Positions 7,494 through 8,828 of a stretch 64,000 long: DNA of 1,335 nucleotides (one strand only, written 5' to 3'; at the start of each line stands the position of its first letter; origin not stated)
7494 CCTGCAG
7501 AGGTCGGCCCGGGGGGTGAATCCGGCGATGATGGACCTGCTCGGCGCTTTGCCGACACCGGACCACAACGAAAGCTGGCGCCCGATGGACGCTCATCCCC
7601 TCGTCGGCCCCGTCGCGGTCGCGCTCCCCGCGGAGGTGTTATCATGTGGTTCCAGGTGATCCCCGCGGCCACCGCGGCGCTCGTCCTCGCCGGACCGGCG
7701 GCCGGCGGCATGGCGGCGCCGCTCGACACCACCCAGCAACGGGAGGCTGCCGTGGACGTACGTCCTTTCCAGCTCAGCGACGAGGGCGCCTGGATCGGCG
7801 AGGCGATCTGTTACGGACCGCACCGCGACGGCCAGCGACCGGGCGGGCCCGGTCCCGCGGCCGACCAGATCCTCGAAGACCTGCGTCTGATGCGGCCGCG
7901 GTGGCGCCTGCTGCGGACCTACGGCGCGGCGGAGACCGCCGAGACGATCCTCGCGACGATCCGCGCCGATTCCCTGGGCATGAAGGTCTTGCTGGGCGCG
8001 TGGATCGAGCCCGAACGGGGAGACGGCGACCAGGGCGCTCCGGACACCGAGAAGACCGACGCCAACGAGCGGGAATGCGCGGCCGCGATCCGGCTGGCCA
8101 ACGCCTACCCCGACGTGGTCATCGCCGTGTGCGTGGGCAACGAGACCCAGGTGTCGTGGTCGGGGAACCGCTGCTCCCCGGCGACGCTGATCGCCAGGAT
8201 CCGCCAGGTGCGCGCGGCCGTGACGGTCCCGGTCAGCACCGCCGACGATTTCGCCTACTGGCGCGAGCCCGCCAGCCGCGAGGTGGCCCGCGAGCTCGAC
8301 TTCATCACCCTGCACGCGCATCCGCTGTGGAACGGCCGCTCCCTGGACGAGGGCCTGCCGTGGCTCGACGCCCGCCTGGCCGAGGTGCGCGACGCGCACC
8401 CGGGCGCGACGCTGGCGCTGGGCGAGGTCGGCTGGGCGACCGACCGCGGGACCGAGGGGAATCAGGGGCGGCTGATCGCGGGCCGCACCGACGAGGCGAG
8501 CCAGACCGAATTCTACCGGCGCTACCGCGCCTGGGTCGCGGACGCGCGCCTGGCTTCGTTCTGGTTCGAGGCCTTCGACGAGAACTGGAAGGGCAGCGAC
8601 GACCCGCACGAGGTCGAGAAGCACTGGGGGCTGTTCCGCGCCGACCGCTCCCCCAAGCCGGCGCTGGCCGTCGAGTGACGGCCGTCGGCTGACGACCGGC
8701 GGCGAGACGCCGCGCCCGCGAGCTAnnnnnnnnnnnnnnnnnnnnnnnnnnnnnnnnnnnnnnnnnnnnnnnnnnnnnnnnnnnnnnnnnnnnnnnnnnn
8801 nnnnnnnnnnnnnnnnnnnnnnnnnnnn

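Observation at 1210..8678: Probable beta-1,3-glucan (laminarin-type) utilisation locus: secreted GH16 + GH17 glucanases beside a 1160-aa cytoplasmic GH94-like phosphorylase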

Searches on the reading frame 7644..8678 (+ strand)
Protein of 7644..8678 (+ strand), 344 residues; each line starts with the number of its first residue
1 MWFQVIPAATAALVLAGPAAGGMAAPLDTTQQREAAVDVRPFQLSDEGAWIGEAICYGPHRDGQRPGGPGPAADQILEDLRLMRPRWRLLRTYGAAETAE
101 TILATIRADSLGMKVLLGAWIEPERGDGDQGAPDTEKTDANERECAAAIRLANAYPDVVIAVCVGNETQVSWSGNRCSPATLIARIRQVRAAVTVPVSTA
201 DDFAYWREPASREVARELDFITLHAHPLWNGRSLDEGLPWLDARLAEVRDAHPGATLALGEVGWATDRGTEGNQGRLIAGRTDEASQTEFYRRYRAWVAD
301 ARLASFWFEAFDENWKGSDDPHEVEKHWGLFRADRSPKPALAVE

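Call 4: search_protein_families(library=pfam, proteins=[window:7644-8678:+], max_evalue=1)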
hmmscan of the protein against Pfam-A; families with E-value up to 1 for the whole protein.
window:7644-8678:+ (344 aa): 1 family
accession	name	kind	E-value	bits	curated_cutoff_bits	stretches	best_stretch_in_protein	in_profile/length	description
PF00332.24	Glyco_hydro_17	-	8.8e-07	29.3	28.2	1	256-338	225-301/306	Glycosyl hydrolases family 17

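Call 5: search_protein_families(library=ncbifam, proteins=[window:7644-8678:+], max_evalue=1)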
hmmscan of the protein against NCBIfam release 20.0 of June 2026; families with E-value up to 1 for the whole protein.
window:7644-8678:+ (344 aa): 1 family
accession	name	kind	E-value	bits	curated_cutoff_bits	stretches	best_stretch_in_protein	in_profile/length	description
TIGR04433.1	UrcA_uranyl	subfamily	0.44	10.7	25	1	8-47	5-40/92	UrcA family protein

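Call 10: search_solved_structures(query=window:7644-8678:+, max_evalue=10, show_alignments=3)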
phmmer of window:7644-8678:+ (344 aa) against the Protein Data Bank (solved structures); distinct sequences matched with E-value up to 10: 8.
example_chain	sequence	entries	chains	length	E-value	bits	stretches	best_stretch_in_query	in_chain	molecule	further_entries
6fcg_A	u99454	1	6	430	1.3e-27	100.1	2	54-228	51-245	Glycoside hydrolase, GH17 family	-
4wtp_A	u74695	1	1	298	7e-19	71.3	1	70-344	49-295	beta-1,3-glucanosyltransferase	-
4wtr_A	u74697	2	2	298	4.8e-18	68.6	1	70-344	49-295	beta-1,3-glucanosyltransferase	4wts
4awe_A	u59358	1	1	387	0.0026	20.1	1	215-276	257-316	ENDO-BETA-D-1,4-MANNANASE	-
6jms_A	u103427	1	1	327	0.097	14.9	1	302-337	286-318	Pollen allergen CJP38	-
6oq6_A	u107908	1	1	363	1.5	11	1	260-306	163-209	Toxin B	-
3ur7_A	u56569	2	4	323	1.9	10.7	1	303-340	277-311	Glucan endo-1,3-beta-D-glucosidase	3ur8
4gzi_A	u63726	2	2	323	2.1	10.6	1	303-340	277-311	Glucan endo-1,3-beta-D-glucosidase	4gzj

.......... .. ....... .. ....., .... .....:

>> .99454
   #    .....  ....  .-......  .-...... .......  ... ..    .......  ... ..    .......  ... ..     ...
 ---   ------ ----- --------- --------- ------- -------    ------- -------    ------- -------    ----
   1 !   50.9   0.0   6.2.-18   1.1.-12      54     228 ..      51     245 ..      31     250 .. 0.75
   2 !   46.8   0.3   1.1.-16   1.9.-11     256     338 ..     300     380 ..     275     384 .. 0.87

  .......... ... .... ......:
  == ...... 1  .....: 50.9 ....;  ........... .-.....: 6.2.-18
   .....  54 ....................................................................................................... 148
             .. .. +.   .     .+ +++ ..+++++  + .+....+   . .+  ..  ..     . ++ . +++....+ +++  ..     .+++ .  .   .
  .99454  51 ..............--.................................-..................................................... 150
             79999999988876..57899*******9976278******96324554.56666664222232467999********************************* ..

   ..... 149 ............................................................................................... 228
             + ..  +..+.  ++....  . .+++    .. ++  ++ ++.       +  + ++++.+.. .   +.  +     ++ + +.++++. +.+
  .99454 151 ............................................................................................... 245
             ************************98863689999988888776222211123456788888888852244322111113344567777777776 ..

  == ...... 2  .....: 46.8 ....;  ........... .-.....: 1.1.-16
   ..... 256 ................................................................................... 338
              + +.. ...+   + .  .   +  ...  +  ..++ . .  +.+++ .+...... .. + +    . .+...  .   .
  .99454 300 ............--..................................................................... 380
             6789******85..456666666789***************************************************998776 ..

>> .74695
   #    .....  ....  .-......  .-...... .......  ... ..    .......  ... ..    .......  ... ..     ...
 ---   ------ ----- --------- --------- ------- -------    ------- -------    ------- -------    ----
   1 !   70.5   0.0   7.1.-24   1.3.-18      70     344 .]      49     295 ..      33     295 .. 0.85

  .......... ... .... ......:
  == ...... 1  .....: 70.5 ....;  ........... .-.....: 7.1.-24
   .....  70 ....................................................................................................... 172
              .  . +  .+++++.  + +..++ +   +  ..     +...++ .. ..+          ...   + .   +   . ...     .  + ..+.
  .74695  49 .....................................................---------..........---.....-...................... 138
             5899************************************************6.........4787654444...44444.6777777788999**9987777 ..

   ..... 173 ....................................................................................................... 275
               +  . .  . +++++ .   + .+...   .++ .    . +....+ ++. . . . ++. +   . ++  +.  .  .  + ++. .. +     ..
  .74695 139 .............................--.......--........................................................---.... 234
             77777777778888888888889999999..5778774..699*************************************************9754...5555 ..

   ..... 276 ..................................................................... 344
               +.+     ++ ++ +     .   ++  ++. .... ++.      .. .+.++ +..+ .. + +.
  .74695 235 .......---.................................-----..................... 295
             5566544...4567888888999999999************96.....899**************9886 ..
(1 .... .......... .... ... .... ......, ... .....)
